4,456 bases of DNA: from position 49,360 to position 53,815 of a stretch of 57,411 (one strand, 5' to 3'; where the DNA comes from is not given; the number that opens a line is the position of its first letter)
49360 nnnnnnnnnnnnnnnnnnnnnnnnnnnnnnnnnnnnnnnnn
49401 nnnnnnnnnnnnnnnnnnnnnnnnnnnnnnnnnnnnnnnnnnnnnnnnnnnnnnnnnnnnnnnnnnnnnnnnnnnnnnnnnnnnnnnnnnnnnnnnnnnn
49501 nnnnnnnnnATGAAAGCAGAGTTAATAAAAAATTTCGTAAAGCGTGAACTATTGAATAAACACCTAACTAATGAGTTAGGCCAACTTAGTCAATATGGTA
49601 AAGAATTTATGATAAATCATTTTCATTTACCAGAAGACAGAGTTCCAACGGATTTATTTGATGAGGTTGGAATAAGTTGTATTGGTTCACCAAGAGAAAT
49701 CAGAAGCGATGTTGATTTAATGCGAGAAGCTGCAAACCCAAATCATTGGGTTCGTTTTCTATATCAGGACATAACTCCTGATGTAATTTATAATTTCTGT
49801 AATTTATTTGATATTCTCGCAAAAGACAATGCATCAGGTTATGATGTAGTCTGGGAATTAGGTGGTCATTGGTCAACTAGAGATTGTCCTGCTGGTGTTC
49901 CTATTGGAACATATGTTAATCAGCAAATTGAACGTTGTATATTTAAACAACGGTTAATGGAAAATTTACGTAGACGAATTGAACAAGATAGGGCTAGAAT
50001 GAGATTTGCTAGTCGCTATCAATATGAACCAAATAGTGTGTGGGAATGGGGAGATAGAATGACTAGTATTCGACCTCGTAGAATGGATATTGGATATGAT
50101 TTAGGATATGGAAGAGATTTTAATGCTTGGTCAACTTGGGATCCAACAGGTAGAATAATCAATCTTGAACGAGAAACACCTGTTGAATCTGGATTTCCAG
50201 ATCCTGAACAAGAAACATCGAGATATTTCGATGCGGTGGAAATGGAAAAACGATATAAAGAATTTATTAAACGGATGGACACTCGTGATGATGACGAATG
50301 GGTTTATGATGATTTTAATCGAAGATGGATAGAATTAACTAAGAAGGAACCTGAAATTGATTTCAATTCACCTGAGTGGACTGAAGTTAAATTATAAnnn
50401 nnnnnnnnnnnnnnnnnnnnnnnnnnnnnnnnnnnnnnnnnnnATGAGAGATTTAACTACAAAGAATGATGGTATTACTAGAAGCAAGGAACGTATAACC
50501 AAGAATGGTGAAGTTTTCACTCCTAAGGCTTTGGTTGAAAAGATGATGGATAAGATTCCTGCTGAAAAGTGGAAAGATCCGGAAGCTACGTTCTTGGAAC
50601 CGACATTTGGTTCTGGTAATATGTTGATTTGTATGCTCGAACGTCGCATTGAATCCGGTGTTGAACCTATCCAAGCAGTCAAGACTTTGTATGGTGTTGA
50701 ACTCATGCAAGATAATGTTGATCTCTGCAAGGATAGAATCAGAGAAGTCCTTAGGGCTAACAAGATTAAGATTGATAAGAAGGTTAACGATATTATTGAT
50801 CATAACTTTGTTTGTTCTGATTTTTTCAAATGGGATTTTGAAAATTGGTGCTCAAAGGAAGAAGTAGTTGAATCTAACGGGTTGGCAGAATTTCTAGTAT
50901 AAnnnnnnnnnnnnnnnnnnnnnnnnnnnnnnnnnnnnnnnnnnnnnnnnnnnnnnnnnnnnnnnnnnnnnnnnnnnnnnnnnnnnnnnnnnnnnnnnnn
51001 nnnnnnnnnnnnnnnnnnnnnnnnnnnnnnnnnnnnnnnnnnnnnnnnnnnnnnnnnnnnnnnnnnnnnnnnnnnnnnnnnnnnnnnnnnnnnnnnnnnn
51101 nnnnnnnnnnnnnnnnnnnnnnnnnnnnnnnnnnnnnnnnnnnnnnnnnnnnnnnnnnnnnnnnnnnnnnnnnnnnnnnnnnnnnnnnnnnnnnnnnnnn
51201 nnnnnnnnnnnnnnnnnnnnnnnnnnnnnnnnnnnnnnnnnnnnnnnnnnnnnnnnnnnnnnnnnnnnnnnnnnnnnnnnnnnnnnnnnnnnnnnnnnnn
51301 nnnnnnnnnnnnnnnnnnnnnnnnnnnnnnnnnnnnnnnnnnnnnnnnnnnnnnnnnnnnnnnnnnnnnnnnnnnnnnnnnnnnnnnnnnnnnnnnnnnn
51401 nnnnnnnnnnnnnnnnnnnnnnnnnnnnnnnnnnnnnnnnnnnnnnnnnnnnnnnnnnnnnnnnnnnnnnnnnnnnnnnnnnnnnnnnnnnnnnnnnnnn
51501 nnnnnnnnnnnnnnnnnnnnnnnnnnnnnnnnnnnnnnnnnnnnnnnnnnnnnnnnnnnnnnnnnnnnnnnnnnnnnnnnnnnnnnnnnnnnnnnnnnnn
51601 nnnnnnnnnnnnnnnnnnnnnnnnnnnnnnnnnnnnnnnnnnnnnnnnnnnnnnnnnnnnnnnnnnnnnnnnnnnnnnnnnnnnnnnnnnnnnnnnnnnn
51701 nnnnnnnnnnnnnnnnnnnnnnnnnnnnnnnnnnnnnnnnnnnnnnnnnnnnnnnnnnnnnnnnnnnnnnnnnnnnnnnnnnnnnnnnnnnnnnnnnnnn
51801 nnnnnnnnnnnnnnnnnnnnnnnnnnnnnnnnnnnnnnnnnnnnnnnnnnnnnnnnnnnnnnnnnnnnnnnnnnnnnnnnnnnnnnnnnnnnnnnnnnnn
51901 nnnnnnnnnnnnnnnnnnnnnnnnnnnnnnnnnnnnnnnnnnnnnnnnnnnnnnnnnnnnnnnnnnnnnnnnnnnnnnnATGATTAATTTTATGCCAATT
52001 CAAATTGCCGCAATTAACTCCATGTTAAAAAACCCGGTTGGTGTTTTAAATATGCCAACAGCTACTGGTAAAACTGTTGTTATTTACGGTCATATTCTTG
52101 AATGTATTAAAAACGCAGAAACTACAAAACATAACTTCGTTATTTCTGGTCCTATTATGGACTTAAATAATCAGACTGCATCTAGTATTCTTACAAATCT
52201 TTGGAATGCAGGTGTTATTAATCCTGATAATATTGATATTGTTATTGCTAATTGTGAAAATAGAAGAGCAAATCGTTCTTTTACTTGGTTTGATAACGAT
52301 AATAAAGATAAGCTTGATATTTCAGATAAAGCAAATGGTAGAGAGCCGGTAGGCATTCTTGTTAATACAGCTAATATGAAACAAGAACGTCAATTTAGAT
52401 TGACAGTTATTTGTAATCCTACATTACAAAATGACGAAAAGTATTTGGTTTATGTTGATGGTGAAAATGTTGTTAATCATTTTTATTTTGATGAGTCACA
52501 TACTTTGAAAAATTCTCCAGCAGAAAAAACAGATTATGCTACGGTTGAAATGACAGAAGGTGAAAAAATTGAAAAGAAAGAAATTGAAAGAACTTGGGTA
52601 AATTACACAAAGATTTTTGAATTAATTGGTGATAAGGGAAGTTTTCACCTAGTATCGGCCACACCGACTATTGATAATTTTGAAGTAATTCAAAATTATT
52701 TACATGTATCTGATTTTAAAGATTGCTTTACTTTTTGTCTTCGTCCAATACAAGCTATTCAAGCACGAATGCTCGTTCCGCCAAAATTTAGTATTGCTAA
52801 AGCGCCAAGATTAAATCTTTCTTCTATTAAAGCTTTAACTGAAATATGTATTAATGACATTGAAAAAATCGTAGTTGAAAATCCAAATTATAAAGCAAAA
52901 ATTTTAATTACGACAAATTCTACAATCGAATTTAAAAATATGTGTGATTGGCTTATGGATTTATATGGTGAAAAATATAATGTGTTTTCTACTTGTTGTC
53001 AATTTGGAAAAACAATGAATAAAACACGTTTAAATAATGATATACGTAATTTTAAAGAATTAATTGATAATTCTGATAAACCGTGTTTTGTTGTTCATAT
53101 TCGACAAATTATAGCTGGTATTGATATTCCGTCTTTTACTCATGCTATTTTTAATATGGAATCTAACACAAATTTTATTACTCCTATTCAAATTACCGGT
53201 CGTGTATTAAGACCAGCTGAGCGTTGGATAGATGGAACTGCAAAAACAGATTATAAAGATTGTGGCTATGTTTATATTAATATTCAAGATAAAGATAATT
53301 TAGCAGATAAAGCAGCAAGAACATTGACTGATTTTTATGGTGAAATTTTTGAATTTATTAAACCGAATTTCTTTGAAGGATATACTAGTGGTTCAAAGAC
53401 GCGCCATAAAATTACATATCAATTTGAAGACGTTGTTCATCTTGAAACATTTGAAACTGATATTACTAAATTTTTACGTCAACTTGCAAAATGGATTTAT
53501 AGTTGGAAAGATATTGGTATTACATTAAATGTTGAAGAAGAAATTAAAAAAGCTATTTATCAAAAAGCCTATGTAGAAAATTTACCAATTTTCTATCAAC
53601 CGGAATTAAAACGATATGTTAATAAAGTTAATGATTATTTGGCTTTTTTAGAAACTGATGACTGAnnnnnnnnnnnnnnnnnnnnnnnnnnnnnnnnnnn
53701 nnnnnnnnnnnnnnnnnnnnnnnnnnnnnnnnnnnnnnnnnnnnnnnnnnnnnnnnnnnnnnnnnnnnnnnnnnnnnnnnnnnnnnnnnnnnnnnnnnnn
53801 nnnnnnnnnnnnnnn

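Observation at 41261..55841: Two paralogous three-gene cassettes: SF2 helicase, NPPY protein, PD-QxK nuclease-like protein, each gene with its own terminator-promoter module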

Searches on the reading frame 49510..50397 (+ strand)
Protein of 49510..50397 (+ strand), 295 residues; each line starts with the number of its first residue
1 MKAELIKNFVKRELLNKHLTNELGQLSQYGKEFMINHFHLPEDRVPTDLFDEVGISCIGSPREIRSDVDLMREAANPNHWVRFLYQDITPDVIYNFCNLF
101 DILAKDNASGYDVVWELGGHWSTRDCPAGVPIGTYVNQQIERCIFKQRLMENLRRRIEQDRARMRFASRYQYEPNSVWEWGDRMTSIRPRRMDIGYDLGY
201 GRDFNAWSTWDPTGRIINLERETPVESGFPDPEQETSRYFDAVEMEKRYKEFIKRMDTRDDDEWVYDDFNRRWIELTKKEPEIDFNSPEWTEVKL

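Call 60: search_protein_families(library=pfam, proteins=[window:49510-50397:+], max_evalue=0.05)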
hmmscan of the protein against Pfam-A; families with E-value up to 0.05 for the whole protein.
window:49510-50397:+ (295 aa): 0 families

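Call 87: search_protein_families(library=phrogs, proteins=[window:49510-50397:+], max_evalue=0.01)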
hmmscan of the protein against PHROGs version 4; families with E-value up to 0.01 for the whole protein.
window:49510-50397:+ (295 aa): 0 families

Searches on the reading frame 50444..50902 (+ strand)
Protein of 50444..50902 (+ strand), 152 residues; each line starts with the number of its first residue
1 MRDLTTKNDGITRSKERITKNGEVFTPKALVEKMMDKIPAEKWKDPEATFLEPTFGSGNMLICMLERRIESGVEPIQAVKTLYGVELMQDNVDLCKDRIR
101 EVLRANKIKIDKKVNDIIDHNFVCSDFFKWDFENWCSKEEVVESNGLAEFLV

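Call 3: search_protein_families(library=pfam, proteins=[window:50444-50902:+], max_evalue=0.1)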
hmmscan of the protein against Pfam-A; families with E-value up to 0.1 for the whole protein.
window:50444-50902:+ (152 aa): 2 families
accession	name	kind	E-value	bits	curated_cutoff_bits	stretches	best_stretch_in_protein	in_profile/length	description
PF02384.22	N6_Mtase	-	1.6e-06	28.1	20.4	1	19-96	23-94/311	N-6 DNA Methylase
PF07507.16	WavE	-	0.038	13.7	27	1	64-132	79-144/305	WavE lipopolysaccharide synthesis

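Call 4: search_protein_families(library=phrogs, proteins=[window:50444-50902:+], max_evalue=0.01)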
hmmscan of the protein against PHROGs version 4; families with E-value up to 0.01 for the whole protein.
window:50444-50902:+ (152 aa): 4 families
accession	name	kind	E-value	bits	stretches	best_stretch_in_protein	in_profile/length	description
phrog_21201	-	other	1.2e-23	84.6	1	13-122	13-115/156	DNA methyltransferase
phrog_4376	-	unknown function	2.1e-19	71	1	10-96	13-100/134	-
phrog_11371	-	unknown function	1.5e-17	64.8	1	14-114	282-376/383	-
phrog_2713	-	unknown function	3.6e-05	23.9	1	18-96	188-260/520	-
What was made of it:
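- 50444..50902 (+): mt152: a 152-aa half-methyltransferase carrying only the SAM-binding motifs (X GEVFTP 50507-50524, I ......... 50594-50620, II YGVEL 50690-50704, III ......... 50804-50830); leaderless. Pfam N6_Mtase 1.6e-6 (call 3). phrog_21201 and the C-terminal part of phrog_11371 (call 4).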

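Call 12: search_protein_families(library=padloc, proteins=[window:50444-50902:+], max_evalue=0.1)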
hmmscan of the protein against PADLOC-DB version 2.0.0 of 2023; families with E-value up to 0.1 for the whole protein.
window:50444-50902:+ (152 aa): 16 families
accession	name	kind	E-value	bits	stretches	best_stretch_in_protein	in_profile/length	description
PDLC04134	mad2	-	4.7e-09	33.6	1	20-132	269-353/492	mads_2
PDLC03335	MTase_II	-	2.9e-08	30.8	1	14-139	72-194/607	Type II methyltransferase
PDLC03356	MTase_II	-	3.6e-07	27.4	1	19-113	108-192/545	Type II methyltransferase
PDLC03313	MTase_II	-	9.9e-07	25.6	1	14-128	15-137/563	Type II methyltransferase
PDLC03258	MTase_II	-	1.3e-06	25.8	1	7-104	8-91/366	Type II methyltransferase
PDLC03022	MTase_I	-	4.3e-06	23.3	1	20-98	184-260/857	Type I methyltransferase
PDLC03719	oMTase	-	4.3e-05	20.7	1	14-99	18-93/387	orphan methyltransferase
PDLC03020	MTase_I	-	0.00014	19.1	1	19-102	182-265/410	Type I methyltransferase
PDLC03035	MTase_I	-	0.00014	18.6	1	19-96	172-243/653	Type I methyltransferase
PDLC03282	MTase_II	-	0.00068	17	0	18-75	10-60/386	Type II methyltransferase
PDLC03348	MTase_II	-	0.0007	16.2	1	11-64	211-264/727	Type II methyltransferase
PDLC03630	REase_MTase_IIG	-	0.00087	15.2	1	22-73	371-432/1100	Type IIG restriction enzyme-methyltransferase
PDLC03625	REase_MTase_IIG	-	0.0015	14.3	1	21-69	405-451/1109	Type IIG restriction enzyme-methyltransferase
PDLC03338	MTase_II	-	0.0053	13.5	1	20-79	128-189/604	Type II methyltransferase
PDLC03025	MTase_I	-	0.013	12.2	1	20-71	160-207/569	Type I methyltransferase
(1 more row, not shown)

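Call 13: search_protein_families(library=ncbifam, proteins=[window:50444-50902:+], max_evalue=0.1)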
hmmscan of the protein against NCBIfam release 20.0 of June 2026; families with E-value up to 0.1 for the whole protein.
window:50444-50902:+ (152 aa): 1 family
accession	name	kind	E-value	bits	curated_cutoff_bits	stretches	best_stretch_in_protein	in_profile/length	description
TIGR02987.1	met_A_Alw26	exception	4e-05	22.5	353.5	1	20-121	2-104/523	Alw26I/Eco31I/Esp3I family type II restriction adenine-specific DNA-methyltransferase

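Call 106: search_solved_structures(query=A10, max_evalue=0.1, show_alignments=1)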
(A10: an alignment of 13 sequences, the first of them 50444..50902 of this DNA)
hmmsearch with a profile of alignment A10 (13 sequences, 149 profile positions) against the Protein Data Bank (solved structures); distinct sequences matched with E-value up to 0.1: 7.
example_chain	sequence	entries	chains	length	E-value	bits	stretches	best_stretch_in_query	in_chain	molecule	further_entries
7qw5_A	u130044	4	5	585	5.4e-05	26.5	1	10-116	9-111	Modification methylase BseCI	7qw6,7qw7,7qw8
7lni_A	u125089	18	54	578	0.00015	25.1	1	7-62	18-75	Site-specific DNA-methyltransferase (adenine-specific)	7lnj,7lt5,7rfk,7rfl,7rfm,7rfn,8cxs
8cxz_A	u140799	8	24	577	0.00015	25.1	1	7-62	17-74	Site-specific DNA-methyltransferase (adenine-specific)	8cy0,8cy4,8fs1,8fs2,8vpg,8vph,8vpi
2okc_A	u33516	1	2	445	0.006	19.9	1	10-60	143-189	Type I restriction enzyme StySJI M protein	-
3ufb_A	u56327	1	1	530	0.012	18.9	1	12-69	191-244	Type I restriction-modification system methyltransferase subunit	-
7vru_A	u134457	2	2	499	0.015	18.6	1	11-62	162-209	Site-specific DNA-methyltransferase (adenine-specific)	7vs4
8w0p_A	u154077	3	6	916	0.055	16.8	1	14-69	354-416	RM.BsaXI | site-specific DNA-methyltransferase (adenine-specific)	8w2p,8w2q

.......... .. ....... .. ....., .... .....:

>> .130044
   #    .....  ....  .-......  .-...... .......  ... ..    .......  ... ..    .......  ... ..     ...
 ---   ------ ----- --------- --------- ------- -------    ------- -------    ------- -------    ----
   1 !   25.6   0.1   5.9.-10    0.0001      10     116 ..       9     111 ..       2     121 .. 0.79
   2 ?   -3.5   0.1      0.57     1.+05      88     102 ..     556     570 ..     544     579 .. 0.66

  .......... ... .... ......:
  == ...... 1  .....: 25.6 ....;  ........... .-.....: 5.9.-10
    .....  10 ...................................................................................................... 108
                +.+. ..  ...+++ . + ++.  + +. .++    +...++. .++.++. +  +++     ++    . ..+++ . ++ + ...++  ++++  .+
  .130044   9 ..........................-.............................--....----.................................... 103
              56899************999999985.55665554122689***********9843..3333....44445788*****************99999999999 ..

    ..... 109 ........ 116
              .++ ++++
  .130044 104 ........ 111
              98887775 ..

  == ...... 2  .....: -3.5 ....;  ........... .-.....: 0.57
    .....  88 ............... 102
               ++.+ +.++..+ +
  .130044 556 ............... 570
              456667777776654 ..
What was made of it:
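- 50444..50902 (+): Best PDB matches are M.BseCI, CamA and HsdM (call 106).
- Closest known: Type I restriction-modification systems. Same: The mt152 profile matches HsdM N-terminal parts (call 106).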

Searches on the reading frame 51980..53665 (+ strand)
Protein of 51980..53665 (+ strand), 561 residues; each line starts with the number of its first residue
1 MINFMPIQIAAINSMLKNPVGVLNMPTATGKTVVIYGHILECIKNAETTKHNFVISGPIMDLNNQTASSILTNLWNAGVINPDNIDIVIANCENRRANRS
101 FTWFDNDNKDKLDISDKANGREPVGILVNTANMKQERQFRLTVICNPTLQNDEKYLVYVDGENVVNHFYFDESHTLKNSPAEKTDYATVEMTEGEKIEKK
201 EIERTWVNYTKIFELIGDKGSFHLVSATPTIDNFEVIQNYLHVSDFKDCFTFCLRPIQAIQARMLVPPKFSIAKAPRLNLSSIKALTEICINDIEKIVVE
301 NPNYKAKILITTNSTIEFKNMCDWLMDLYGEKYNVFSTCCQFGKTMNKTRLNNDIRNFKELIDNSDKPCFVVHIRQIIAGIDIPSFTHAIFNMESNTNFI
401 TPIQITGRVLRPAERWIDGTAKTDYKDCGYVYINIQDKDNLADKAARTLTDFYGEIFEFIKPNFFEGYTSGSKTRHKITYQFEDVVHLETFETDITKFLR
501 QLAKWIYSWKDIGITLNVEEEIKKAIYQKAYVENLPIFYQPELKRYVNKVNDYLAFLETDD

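Call 3: search_protein_families(library=pfam, proteins=[window:51980-53665:+], max_evalue=0.1)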
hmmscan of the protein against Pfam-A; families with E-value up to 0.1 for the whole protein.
window:51980-53665:+ (561 aa): 4 families
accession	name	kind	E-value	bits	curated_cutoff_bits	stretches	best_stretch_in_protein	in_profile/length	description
PF04851.21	ResIII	-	2e-06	28.3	22.5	1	3-184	3-141/164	Type III restriction enzyme, res subunit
PF00270.35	DEAD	-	8.4e-06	26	26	1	6-71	2-66/167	DEAD/DEAH box helicase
PF00271.37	Helicase_C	-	3.7e-05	24.4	23.5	1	294-411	6-108/110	Helicase conserved C-terminal domain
PF04219.17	DUF413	-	0.013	15.9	25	1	177-213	40-76/90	Protein of unknown function, DUF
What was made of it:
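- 51980..53665 (+): Cassette 2 SF2 helicase-like ATPase (hel2, 561 aa): ATGKT 52061-52075, DESH 52490-52501, SAT 52655-52663, motif VI 53189-53212. Pfam ResIII, DEAD and Helicase_C (call 3).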

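Call 4: search_protein_families(library=phrogs, proteins=[window:51980-53665:+], max_evalue=0.01)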
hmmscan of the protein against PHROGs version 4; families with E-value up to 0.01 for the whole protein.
window:51980-53665:+ (561 aa): 1 family
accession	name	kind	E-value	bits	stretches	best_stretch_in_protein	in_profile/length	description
phrog_16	-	DNA, RNA and nucleotide metabolism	2.2e-13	50.4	1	6-415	275-589/986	DNA helicase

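Call 12: search_protein_families(library=padloc, proteins=[window:51980-53665:+], max_evalue=0.1)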
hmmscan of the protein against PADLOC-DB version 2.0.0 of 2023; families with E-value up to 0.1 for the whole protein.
window:51980-53665:+ (561 aa): 5 families
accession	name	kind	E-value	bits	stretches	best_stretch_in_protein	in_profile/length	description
PDLC02707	PbeA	-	7.1e-10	36.1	2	339-414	550-619/672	PbeA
PDLC02704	PbeA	-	6.4e-07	26.2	1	4-68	255-322/682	PbeA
PDLC02703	PbeA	-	0.0013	15.4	1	8-68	251-309/626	PbeA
PDLC02269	AbiEi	-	0.0049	14.2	1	149-217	87-151/251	AbiEi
PDLC01770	Cas3g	-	0.041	10.4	1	20-85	28-93/733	-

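Call 13: search_protein_families(library=ncbifam, proteins=[window:51980-53665:+], max_evalue=0.1)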
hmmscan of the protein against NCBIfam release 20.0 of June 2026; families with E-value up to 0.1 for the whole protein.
window:51980-53665:+ (561 aa): 1 family
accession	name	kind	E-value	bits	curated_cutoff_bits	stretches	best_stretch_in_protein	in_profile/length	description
TIGR04095.1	dnd_restrict_1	equivalog_domain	1.3e-05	24.4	600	0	371-413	343-384/451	DNA phosphorothioation system restriction enzyme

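Call 42: search_solved_structures(query=window:51980-53665:+, max_evalue=1)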
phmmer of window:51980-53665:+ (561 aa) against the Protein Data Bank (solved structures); distinct sequences matched with E-value up to 1: 0.

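Call 68: find_related_loci(query=A6, collection=viral_contigs, flank=7000)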
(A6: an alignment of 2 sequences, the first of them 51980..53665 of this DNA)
Query A6 (561 aa) in viral_contigs; peptide patterns used: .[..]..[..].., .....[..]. (x = any residue, [..] = any of these).
305 stretches matched a pattern, but none encodes a relative of the query by tblastn (E <= 1e-3).

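Call 80: search_solved_structures(query=A8, max_evalue=1)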
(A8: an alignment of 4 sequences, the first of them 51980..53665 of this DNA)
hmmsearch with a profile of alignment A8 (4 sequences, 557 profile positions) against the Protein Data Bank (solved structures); distinct sequences matched with E-value up to 1: 15.
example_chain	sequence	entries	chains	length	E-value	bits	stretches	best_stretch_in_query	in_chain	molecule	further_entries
6p4f_A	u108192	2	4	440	0.0019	19.9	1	3-64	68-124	DNA-dependent ATPase XPBII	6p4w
5tnu_A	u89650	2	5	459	0.0022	19.7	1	3-64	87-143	DNA-dependent ATPase XPBII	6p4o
6c90_A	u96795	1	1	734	0.022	16.4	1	8-81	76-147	Exosome RNA helicase MTR4,Exosome RNA helicase MTR4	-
6ro1_A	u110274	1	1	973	0.029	16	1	8-81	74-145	Exosome RNA helicase MTR4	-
6ieh_B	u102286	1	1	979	0.029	16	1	8-81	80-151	Exosome RNA helicase MTR4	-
6ieg_B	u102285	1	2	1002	0.03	16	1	8-81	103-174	Exosome RNA helicase MTR4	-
6d6q_M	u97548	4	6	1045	0.032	15.9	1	8-81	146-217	Exosome RNA helicase MTR4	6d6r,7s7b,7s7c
7z4y_B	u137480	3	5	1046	0.032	15.9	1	8-81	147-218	Exosome RNA helicase MTR4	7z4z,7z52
6fsz_MM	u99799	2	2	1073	0.035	15.8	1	4-79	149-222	ATP-dependent RNA helicase DOB1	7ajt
6lqs_M4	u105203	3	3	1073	0.035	15.8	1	4-79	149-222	ATP-dependent RNA helicase DOB1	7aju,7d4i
4qu4_A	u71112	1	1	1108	0.038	15.7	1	4-79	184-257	ATP-dependent RNA helicase DOB1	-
5ooq_A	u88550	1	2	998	0.039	15.6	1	4-79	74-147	ATP-dependent RNA helicase DOB1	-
4u4c_A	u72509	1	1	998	0.039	15.6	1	4-79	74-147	ATP-dependent RNA helicase DOB1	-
2xgj_A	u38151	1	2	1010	0.04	15.6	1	4-79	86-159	ATP-DEPENDENT RNA HELICASE DOB1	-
6ft6_MM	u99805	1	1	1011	0.04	15.6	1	4-79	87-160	ATP-dependent RNA helicase DOB1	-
